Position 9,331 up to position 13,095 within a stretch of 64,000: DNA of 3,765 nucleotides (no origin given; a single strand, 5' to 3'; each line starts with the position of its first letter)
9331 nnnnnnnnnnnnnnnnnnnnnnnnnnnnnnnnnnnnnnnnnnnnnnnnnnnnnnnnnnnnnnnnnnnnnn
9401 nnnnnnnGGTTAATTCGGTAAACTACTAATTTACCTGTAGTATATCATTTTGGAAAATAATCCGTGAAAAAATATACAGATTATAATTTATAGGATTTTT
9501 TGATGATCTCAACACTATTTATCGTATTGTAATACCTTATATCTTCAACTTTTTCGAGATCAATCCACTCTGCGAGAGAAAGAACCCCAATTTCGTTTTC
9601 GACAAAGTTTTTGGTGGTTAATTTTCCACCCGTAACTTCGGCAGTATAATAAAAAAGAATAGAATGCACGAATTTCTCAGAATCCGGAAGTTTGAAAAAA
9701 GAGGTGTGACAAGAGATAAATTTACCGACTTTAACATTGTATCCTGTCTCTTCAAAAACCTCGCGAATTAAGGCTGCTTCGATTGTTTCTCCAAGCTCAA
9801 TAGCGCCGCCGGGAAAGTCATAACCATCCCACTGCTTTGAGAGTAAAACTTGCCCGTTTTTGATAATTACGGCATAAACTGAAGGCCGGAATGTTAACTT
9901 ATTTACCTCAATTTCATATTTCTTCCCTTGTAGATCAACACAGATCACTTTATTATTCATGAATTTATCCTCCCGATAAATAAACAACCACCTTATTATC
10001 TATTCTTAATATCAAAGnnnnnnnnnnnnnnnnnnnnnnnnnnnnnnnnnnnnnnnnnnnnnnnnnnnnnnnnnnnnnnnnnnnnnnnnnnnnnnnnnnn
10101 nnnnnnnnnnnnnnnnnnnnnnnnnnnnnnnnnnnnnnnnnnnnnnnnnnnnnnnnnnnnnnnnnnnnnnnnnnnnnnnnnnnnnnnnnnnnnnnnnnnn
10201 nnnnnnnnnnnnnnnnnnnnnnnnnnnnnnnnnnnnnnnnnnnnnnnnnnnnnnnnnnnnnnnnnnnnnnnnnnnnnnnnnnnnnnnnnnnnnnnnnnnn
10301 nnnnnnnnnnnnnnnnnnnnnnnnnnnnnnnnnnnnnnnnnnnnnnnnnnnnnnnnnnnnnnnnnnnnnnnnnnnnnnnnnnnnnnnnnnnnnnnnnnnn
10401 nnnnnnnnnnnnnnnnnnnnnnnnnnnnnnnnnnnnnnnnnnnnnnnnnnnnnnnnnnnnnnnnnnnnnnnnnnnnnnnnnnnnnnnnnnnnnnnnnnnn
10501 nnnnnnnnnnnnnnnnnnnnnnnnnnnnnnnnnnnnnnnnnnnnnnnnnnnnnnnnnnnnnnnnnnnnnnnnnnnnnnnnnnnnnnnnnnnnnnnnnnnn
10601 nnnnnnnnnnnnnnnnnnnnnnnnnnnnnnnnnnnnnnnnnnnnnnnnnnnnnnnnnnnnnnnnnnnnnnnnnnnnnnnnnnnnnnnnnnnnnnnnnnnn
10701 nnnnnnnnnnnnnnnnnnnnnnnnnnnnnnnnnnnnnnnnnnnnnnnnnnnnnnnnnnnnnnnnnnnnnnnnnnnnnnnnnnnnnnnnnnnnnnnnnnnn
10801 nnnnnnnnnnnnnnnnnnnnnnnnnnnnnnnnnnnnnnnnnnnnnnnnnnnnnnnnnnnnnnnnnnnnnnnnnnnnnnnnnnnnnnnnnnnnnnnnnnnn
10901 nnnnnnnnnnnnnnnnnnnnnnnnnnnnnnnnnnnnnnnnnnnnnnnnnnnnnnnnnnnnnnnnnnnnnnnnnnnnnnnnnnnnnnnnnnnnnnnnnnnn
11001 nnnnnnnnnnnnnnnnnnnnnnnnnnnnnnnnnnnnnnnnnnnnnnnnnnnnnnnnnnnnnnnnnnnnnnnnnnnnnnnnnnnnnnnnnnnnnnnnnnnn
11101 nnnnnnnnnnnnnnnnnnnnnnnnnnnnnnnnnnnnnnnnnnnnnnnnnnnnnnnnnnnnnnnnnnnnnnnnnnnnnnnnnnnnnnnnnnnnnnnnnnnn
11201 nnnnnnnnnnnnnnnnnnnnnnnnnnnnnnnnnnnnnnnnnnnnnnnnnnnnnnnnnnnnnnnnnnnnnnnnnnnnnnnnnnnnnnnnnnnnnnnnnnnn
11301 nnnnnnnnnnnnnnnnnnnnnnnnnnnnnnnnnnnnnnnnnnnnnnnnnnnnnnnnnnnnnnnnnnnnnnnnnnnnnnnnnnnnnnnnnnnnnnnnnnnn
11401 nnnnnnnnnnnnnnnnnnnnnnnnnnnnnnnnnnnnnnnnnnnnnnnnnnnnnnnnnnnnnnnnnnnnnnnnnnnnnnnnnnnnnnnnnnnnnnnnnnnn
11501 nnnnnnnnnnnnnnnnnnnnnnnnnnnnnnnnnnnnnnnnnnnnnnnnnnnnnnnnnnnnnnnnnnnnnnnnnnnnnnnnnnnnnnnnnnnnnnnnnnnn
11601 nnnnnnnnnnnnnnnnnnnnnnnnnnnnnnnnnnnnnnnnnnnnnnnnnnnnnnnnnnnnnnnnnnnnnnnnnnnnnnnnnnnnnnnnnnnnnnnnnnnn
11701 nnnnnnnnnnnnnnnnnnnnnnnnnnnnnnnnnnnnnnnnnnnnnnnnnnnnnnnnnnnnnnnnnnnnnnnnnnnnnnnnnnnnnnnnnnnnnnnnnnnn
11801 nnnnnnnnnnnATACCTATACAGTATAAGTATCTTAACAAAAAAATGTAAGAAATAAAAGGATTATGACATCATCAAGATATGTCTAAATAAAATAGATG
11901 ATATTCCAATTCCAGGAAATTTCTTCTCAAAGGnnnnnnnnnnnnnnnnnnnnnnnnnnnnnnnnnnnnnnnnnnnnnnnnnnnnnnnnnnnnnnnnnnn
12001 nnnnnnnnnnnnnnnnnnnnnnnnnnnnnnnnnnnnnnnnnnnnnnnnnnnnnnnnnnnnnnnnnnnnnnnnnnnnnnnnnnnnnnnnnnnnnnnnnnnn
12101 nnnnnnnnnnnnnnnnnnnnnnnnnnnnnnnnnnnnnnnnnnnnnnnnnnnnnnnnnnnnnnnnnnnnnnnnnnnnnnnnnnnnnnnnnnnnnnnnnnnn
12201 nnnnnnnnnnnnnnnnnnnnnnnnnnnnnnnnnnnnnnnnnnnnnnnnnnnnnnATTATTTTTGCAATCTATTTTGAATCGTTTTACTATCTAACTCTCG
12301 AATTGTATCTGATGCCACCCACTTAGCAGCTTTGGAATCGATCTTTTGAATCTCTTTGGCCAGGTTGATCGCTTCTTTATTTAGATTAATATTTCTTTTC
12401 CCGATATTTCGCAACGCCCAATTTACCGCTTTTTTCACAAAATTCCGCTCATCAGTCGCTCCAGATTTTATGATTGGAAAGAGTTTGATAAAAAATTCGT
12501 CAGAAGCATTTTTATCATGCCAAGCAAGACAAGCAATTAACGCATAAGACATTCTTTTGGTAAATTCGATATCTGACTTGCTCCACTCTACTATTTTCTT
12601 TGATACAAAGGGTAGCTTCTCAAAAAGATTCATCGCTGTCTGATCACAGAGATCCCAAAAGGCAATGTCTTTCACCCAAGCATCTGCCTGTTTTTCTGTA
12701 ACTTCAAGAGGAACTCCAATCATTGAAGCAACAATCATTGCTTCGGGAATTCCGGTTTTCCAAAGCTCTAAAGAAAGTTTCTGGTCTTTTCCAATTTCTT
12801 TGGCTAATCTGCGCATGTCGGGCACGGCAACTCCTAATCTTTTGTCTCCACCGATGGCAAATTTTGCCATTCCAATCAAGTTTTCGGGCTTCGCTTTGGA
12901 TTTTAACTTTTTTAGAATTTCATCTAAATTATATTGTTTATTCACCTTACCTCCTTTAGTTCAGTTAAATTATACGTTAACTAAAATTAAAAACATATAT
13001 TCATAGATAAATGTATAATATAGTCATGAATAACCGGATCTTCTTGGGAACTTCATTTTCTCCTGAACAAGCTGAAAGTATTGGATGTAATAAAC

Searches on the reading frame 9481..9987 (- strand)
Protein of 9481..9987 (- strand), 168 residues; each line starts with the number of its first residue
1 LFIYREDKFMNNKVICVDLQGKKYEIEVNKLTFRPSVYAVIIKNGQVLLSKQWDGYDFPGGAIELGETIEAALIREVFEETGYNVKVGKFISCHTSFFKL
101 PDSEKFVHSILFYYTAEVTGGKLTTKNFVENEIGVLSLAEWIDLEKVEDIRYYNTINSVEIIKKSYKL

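Call 32: search_protein_families(library=pfam, proteins=[window:9481-9987:-], max_evalue=0.001)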
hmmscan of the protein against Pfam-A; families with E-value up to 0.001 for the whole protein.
window:9481-9987:- (168 aa): 2 families
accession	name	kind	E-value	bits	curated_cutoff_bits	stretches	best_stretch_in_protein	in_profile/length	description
PF00293.34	NUDIX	-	1.2e-19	71.1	21.1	1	33-147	2-118/134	NUDIX domain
PF22327.2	Nudt16-like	-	6.1e-06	26.7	27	1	40-124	18-101/161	U8 snoRNA-decapping enzyme-like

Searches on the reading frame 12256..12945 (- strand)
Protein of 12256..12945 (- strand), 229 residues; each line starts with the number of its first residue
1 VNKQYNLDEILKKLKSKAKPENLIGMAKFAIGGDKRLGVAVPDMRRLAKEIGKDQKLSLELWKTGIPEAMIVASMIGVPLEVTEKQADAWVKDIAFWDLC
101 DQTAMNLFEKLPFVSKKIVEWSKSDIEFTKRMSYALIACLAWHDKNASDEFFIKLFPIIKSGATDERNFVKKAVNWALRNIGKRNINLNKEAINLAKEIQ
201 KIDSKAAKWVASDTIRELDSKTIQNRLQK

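Call 32: search_protein_families(library=pfam, proteins=[window:12256-12945:-], max_evalue=0.001)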
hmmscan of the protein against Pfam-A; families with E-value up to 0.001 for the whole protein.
window:12256-12945:- (229 aa): 1 family
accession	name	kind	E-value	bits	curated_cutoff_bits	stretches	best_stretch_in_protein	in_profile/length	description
PF08713.17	DNA_alkylation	-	1e-32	114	21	1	10-195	1-196/213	DNA alkylation repair enzyme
